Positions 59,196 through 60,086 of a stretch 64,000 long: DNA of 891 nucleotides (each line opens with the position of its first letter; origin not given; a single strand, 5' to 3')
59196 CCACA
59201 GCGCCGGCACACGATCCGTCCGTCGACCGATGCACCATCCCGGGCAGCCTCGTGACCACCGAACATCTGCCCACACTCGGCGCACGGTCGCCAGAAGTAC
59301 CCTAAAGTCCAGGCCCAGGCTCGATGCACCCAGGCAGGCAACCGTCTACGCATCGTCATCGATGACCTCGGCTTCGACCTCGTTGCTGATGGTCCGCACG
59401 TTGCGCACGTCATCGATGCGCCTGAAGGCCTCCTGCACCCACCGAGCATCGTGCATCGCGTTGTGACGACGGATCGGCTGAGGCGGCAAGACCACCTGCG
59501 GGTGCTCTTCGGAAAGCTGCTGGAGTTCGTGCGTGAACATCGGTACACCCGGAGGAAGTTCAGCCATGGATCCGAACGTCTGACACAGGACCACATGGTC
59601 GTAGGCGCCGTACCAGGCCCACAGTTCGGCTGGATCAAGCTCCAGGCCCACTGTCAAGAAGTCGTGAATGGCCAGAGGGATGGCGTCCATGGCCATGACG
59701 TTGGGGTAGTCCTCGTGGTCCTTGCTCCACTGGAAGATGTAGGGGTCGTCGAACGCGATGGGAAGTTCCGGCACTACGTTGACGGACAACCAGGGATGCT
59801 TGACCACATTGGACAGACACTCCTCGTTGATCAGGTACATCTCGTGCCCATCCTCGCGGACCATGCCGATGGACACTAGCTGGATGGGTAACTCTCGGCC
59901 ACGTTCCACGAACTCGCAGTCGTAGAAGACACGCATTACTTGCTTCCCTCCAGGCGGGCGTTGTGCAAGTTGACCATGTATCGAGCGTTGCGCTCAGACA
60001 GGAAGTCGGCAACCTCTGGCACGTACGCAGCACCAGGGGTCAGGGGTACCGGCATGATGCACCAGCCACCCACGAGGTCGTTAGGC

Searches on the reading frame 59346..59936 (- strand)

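Call 54: search_protein_families(library=pfam, proteins=[window:59346-59936:-], max_evalue=0.05)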
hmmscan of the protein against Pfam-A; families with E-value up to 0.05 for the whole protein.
window:59346-59936:- (196 aa): 1 family
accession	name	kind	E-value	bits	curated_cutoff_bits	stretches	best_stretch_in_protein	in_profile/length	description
PF16473.11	Rv2179c-like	-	2.6e-07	30.9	27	1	82-172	79-174/177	3'-5' exoribonuclease Rv2179c-like domain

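Call 70: search_protein_families(library=phrogs, proteins=[window:59346-59936:-], max_evalue=0.001)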
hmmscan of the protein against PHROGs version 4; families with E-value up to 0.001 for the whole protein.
window:59346-59936:- (196 aa): 1 family
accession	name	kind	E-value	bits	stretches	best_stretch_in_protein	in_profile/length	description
phrog_2259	-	DNA, RNA and nucleotide metabolism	3.2e-43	148.4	1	1-185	7-183/186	Rnase H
